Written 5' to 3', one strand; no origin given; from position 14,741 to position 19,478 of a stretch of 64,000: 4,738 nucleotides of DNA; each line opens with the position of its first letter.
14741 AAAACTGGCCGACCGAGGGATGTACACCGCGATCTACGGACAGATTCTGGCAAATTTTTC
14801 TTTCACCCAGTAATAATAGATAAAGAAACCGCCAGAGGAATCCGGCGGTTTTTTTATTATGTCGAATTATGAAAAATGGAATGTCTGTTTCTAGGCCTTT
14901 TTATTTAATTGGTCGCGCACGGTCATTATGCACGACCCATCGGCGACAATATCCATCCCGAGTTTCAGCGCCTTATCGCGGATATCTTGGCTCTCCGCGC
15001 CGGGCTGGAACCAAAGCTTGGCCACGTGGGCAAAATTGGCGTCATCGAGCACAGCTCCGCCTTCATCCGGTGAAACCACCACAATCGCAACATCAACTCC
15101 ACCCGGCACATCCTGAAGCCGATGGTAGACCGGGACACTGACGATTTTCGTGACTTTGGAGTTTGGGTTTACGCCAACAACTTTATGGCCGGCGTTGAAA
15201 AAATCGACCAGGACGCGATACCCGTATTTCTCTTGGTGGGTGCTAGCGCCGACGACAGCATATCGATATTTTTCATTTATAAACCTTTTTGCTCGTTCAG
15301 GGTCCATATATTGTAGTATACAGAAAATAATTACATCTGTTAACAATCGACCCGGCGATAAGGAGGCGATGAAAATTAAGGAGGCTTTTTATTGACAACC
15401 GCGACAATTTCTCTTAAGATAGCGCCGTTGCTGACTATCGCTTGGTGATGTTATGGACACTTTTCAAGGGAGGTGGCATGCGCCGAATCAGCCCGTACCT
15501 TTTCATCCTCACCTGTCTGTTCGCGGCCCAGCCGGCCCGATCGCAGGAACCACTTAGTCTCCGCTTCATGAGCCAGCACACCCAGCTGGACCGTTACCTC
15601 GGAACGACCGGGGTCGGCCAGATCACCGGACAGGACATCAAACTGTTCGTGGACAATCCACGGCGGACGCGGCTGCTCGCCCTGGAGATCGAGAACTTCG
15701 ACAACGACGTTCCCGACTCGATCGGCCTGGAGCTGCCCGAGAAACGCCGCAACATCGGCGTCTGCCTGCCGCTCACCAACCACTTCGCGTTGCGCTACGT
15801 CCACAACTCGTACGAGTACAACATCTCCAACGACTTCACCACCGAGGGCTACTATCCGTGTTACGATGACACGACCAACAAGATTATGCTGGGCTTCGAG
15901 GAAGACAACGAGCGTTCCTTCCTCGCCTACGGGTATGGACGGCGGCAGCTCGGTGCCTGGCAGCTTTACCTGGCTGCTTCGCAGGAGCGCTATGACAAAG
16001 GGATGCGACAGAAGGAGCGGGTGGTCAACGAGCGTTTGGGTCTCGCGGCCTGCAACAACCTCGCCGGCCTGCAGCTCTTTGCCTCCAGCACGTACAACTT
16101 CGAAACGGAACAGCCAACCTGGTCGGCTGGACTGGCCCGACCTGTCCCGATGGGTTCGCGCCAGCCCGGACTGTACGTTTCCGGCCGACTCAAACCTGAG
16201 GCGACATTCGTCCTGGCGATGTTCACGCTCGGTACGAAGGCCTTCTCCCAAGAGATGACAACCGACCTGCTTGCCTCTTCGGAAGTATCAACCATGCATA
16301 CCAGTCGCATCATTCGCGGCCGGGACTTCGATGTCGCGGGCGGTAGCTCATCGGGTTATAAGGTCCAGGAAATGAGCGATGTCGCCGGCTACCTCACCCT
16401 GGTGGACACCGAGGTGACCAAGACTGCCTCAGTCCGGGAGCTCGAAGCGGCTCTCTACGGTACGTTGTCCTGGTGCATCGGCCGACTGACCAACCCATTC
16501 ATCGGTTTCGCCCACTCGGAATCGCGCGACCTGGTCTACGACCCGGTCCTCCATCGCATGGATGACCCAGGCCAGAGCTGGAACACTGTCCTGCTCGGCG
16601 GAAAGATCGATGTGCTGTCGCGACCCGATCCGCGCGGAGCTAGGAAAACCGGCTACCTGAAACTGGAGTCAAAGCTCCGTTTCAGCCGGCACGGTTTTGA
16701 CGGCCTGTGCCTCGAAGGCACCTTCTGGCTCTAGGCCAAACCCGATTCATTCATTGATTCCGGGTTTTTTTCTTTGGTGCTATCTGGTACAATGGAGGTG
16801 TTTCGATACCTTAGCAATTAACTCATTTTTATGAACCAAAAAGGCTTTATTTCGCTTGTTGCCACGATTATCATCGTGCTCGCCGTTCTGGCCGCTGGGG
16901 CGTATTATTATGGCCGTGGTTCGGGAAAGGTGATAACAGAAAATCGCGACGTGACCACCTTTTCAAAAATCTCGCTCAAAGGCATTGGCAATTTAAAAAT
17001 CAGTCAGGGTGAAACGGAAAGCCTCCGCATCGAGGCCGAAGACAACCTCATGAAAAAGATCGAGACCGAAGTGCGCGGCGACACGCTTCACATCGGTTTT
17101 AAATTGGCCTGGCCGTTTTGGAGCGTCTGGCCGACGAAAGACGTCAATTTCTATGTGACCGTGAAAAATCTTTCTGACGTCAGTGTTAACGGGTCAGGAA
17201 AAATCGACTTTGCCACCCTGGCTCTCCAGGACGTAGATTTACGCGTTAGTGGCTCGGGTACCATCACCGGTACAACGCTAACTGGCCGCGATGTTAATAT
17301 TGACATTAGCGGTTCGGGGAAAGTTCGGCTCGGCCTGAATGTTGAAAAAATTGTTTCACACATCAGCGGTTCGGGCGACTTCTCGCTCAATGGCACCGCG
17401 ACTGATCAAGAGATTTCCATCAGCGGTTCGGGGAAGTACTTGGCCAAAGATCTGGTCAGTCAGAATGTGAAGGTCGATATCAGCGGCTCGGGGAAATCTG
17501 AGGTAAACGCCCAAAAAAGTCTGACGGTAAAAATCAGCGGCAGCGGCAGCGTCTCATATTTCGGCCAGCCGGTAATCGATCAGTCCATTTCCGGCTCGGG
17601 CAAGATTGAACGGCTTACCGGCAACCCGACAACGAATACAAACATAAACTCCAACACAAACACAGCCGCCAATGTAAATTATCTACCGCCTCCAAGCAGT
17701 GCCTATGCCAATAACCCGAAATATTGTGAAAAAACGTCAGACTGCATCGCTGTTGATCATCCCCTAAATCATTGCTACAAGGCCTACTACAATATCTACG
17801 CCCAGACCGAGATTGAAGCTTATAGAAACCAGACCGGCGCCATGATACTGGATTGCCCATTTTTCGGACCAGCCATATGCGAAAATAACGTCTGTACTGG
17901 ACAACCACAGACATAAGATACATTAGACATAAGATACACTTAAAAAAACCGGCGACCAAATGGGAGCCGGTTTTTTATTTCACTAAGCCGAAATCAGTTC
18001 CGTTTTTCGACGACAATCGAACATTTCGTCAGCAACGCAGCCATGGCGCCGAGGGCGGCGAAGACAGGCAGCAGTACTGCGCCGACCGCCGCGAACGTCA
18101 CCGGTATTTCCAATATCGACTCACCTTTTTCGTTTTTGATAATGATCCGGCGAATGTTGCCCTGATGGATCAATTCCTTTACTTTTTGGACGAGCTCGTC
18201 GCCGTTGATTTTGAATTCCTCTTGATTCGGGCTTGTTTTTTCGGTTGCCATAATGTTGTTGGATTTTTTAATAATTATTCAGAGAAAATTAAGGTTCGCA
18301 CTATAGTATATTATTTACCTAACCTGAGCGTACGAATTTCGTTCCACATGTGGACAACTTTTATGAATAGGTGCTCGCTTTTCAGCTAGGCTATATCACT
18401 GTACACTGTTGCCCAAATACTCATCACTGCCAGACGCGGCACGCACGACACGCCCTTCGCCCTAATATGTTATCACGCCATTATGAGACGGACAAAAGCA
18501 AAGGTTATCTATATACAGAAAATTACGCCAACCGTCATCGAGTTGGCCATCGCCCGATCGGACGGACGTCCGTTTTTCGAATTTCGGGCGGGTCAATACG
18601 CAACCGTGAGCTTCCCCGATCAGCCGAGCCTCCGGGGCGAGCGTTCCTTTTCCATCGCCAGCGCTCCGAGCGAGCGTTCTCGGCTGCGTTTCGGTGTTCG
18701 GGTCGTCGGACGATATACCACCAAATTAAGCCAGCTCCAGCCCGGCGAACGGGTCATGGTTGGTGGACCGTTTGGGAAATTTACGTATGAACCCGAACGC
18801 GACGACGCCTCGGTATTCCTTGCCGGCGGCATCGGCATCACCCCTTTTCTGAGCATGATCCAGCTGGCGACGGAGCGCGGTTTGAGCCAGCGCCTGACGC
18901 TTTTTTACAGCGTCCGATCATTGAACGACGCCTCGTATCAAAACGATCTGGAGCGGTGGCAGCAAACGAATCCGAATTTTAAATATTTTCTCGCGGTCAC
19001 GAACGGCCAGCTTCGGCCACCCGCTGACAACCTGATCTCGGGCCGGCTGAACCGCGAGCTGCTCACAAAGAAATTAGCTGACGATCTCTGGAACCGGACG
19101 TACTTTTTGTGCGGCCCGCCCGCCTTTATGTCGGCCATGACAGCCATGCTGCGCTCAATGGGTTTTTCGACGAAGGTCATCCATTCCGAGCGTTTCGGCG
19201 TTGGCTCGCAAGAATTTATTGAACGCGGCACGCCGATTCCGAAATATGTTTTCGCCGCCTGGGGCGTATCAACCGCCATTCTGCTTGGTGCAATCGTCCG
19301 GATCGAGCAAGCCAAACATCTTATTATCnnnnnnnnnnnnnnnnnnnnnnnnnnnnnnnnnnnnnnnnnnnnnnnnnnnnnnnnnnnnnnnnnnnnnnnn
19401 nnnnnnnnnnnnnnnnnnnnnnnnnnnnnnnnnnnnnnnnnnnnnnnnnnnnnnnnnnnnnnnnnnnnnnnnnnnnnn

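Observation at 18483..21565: Three-gene operon: FNR-like flavoreductase, ApbE flavin transferase and ferric-reductase-type di-heme membrane protein (candidate split NOX-like transmembrane electron transfer system)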

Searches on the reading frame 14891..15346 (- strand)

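Call 52: search_protein_families(library=pfam, proteins=[window:14891-15346:-], max_evalue=0.001)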
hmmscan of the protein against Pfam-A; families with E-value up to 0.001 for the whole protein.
window:14891-15346:- (151 aa): 2 families
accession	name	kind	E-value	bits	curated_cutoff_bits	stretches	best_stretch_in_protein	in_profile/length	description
PF13380.12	CoA_binding_2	-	2.4e-23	83.2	22.8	1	28-140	2-112/116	CoA binding domain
PF02629.25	CoA_binding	-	1.8e-05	25.8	22.3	1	25-108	2-88/97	CoA binding domain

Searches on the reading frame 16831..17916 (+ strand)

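Call 52: search_protein_families(library=pfam, proteins=[window:16831-17916:+], max_evalue=0.001)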
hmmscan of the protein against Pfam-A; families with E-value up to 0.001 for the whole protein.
window:16831-17916:+ (361 aa): 1 family
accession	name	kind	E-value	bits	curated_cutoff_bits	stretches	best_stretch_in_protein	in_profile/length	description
PF10988.14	DUF2807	-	7.6e-48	163.1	24.2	1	44-247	2-181/181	Putative auto-transporter adhesin, head GIN domain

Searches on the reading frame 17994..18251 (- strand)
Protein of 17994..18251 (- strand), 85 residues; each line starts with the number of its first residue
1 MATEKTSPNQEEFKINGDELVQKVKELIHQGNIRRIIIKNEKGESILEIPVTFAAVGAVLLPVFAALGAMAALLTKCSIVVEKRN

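Call 52: search_protein_families(library=pfam, proteins=[window:17994-18251:-], max_evalue=0.001)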
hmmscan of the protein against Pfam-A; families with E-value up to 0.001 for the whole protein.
window:17994-18251:- (85 aa): 1 family
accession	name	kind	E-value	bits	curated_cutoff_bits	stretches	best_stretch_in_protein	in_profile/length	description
PF14242.11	DUF4342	-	2.7e-27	95.1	25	1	9-83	4-81/81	Domain of unknown function (DUF4342)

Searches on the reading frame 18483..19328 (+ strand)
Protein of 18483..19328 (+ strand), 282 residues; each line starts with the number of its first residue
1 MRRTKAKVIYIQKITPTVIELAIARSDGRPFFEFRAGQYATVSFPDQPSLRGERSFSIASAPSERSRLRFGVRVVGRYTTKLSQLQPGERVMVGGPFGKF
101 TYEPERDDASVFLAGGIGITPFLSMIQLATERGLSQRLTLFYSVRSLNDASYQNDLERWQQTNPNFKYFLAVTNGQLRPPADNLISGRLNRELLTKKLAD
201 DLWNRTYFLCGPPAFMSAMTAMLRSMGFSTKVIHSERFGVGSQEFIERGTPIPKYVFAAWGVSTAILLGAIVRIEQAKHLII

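Call 32: find_homologous_proteins(query=window:18483-19328:+, max_evalue=1e-20)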
Query seq(282 aa) (282 aa): 2911 proteins with E <= 1e-20 among 6092 candidates; the best 120 are listed.
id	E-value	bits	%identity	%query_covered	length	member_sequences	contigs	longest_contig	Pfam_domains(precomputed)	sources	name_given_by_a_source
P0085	1.5e-183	626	100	100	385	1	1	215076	PF00175.27,PF00970.31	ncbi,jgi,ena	ncbi:MAG: FAD-dependent oxidoreductase [Patescibacteria group bacterium]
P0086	3.4e-96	340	54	99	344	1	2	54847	PF00175.27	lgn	-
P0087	3.5e-96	340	53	99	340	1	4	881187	PF00175.27,PF08030.18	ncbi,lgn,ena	-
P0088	3.8e-95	336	53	100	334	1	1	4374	PF00175.27,PF00970.31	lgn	-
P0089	5.7e-93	329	52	99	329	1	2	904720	PF00175.27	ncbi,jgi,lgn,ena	ncbi:MAG: FAD-dependent oxidoreductase [Patescibacteria group bacterium]|jgi:ferredoxin-NADP reducta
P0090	4.6e-89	316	54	98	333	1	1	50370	PF00175.27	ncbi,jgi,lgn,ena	ncbi:MAG: FAD-dependent oxidoreductase [Patescibacteria group bacterium]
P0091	7.8e-89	316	51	99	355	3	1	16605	PF00175.27,PF00970.31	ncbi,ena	ncbi:MAG: FAD-dependent oxidoreductase [Patescibacteria group bacterium]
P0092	8.4e-89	315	51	100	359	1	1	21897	PF00175.27,PF08030.18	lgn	-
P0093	1.8e-87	311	49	100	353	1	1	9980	PF00175.27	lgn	-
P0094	1.9e-87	311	51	100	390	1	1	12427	PF00175.27,PF00970.31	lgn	-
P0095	4.1e-86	307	49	100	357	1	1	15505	PF00175.27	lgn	-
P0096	5.5e-85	303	50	99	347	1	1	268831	PF00175.27,PF00970.31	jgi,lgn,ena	-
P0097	6.4e-84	299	47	100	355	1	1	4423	PF00175.27,PF00970.31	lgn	-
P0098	1.3e-83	298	49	99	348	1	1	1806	PF00175.27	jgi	jgi:ferredoxin-NADP reductase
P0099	5.6e-82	293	49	99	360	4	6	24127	PF00175.27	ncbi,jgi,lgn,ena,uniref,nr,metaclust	ncbi:MAG: hypothetical protein COT26_00880 [Candidatus Kerfeldbacteria bacterium CG08_land_8_20_14_0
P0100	1.5e-80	288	48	99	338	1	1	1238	PF00175.27,PF08030.18,PF00970.31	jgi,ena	-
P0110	2.4e-75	271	48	98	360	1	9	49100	PF00175.27,PF08030.18,PF00970.31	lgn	-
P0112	7.8e-73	263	46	99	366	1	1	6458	PF00175.27,PF22290.2,PF08030.18,PF00970.31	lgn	-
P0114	3.2e-71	258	42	99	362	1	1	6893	PF00175.27,PF08030.18,PF00970.31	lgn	-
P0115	1.0e-66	243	43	97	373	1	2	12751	PF00175.27,PF08030.18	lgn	-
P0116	2.1e-66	242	44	100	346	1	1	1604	PF08022.19,PF00175.27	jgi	jgi:ferredoxin-NADP reductase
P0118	1.7e-65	239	43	91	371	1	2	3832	PF00175.27,PF04995.20,PF08030.18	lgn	-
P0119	2.5e-63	232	41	100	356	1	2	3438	PF00175.27,PF22290.2,PF08030.18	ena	-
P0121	1.5e-62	229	49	80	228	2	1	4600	PF00175.27,PF08030.18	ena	-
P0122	8.9e-58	214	39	96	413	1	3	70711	PF08022.19,PF00175.27,PF08030.18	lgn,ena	-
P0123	1.6e-50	190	38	93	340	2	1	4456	PF00175.27,PF08030.18,PF00970.31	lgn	-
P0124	5.2e-49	185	36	98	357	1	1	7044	PF08022.19,PF00175.27,PF00970.31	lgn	-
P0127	1.4e-47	180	42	83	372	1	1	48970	PF08022.19,PF00175.27,PF08030.18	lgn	-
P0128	1.5e-46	177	38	83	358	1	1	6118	PF08022.19,PF00175.27,PF00970.31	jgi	jgi:ferredoxin-NADP reductase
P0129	3.3e-46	176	40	91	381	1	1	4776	PF00175.27,PF08030.18,PF00970.31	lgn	-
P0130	4.5e-46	175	38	83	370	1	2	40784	PF08022.19,PF00175.27,PF00970.31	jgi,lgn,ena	-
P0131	8.0e-46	175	34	85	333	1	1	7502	PF08022.19,PF00175.27,PF08030.18,PF00970.31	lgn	-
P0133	1.8e-45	173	41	83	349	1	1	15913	PF00175.27,PF08030.18,PF00970.31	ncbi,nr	ncbi:MAG TPA: FAD-dependent oxidoreductase [Candidatus Saccharimonadales bacterium]|nr:FAD-dependent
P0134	2.4e-45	173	37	82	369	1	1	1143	PF08022.19,PF00175.27,PF00970.31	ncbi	-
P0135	4.5e-45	172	38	79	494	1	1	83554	PF08022.19,PF00175.27,PF00970.31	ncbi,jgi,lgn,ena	ncbi:MAG: FAD-binding oxidoreductase [bacterium]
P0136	1.0e-44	171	40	83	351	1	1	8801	PF00175.27,PF08030.18,PF00970.31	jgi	jgi:ferredoxin-NADP reductase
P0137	1.8e-44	170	37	97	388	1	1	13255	PF08022.19,PF00175.27,PF00970.31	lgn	-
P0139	2.8e-44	169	38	97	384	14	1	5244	PF00175.27,PF08030.18,PF00970.31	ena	-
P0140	4.6e-44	169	32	80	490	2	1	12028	PF08022.19,PF00175.27,PF22290.2,PF08030.18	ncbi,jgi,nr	ncbi:MAG: FAD-dependent oxidoreductase [Desulfobulbus sp.]|jgi:ferredoxin-NADP reductase|nr:FAD-depe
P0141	6.0e-44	168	36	93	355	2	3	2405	PF00175.27,PF08030.18,PF00970.31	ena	-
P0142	2.1e-43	167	38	93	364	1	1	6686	PF00175.27,PF08030.18,PF00970.31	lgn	-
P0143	2.4e-43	166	39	83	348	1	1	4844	PF00175.27,PF08030.18,PF00970.31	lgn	-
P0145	6.8e-43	165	37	92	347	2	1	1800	PF00175.27,PF08030.18,PF00970.31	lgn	-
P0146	1.7e-42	164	33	89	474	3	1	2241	PF08022.19,PF00175.27,PF00970.31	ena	-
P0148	7.6e-42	161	39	82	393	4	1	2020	PF00175.27,PF08030.18,PF00970.31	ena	-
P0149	9.6e-42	161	36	85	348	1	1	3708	PF00175.27,PF08030.18,PF00970.31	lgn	-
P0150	1.4e-41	161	37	93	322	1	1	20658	PF00175.27,PF08030.18,PF00970.31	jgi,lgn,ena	-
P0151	1.7e-41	160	34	84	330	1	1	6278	PF08022.19,PF00175.27,PF08030.18,PF00970.31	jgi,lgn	jgi:ferredoxin-NADP reductase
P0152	2.1e-40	157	37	92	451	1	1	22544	PF08022.19,PF00175.27,PF00970.31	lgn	-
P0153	4.0e-40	156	35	92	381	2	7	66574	PF00175.27,PF08030.18,PF00970.31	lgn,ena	-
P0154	4.0e-40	156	36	89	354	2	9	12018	PF00175.27,PF08030.18,PF00970.31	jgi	jgi:ferredoxin-NADP reductase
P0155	6.8e-40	155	37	83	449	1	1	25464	PF08022.19,PF00175.27,PF00970.31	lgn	-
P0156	9.2e-40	155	36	100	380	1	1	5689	PF00175.27,PF08030.18,PF00970.31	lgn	-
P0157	1.2e-39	154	37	93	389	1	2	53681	PF00175.27,PF08030.18,PF00970.31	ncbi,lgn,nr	ncbi:hypothetical protein H6783_03625 [Candidatus Nomurabacteria bacterium]|nr:hypothetical protein 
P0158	1.3e-39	154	36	94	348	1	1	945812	PF00175.27,PF08030.18,PF00970.31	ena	-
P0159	1.7e-39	154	35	90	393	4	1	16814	PF00175.27,PF08030.18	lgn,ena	-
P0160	3.5e-39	153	35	93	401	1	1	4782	PF00175.27,PF08030.18,PF00970.31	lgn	-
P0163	1.2e-37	148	36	96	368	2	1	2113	PF00175.27,PF08030.18,PF00970.31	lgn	-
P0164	4.0e-37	146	35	83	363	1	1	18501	PF00175.27,PF08030.18,PF00970.31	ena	-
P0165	5.8e-37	145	35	95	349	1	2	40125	PF00175.27,PF08030.18,PF00970.31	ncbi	-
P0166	1.4e-36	144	31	98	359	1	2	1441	PF00175.27,PF08030.18,PF00970.31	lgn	-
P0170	3.0e-35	140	35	91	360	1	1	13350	PF00175.27,PF08030.18,PF00970.31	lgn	-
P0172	3.0e-34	137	38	83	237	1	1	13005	PF00175.27,PF08030.18,PF00970.31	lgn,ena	-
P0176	2.5e-33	134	37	85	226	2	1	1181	PF00175.27,PF08030.18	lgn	-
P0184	1.5e-32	131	37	85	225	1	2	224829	PF00175.27,PF08030.18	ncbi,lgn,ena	-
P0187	2.3e-32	130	35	80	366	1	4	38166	PF00175.27,PF08030.18,PF00970.31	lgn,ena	-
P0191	4.0e-32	130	37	73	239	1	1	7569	PF00175.27,PF08030.18,PF00970.31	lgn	-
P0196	7.3e-32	129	34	81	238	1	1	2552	PF00175.27,PF08030.18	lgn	-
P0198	1.2e-31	128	38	74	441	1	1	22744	PF01794.26,PF08022.19,PF00175.27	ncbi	-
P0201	1.6e-31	128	36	85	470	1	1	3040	PF08022.19,PF00175.27,PF08030.18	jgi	-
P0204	1.8e-31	127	33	81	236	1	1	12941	PF08022.19,PF00175.27,PF08030.18,PF00970.31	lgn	-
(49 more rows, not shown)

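Call 35: find_encoding_contigs(protein=P0153, flank=5000, max_places=1)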
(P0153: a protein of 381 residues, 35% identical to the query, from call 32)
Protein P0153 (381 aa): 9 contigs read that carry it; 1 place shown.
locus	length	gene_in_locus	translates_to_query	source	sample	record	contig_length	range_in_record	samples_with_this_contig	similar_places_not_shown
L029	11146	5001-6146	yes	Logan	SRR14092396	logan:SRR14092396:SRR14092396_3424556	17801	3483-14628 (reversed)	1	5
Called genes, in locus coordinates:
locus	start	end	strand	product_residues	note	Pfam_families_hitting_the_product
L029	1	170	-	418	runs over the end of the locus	PF00270:DEAD, PF04851:ResIII, PF00271:Helicase_C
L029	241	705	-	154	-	-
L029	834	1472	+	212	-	-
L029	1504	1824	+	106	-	-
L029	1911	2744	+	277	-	PF00924:MS_channel_2nd, PF21082:MS_channel_3rd (weak)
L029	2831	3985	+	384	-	PF01594:AI-2E_transport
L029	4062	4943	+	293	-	-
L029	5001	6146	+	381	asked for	PF00970:FAD_binding_6, PF08030:NAD_binding_6, PF00175:NAD_binding_1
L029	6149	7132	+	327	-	PF02424:ApbE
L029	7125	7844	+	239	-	-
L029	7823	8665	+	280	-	-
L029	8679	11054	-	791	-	PF09364:XFP_N, PF03894:XFP, PF09363:XFP_C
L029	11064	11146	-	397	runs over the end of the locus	PF00871:Acetate_kinase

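Call 36: find_encoding_contigs(protein=P0158, flank=5000, max_places=1)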
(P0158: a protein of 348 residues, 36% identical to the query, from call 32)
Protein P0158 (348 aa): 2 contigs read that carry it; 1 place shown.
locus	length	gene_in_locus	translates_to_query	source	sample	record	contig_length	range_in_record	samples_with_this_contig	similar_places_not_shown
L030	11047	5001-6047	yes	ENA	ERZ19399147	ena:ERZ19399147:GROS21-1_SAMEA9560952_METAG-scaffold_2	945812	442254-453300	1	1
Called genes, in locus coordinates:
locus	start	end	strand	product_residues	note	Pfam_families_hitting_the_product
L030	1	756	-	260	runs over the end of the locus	-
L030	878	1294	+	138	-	-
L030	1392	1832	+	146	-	-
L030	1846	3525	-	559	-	PF00083:Sugar_tr (weak), PF07690:MFS_1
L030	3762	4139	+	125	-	-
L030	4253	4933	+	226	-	-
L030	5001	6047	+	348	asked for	PF00970:FAD_binding_6 (weak), PF08030:NAD_binding_6 (weak), PF00175:NAD_binding_1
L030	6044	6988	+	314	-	PF02424:ApbE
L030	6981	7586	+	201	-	PF01794:Ferric_reduct (weak)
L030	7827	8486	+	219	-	PF01553:Acyltransferase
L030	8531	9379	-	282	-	-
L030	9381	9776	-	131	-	PF00072:Response_reg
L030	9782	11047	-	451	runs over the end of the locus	PF00512:HisKA, PF02518:HATPase_c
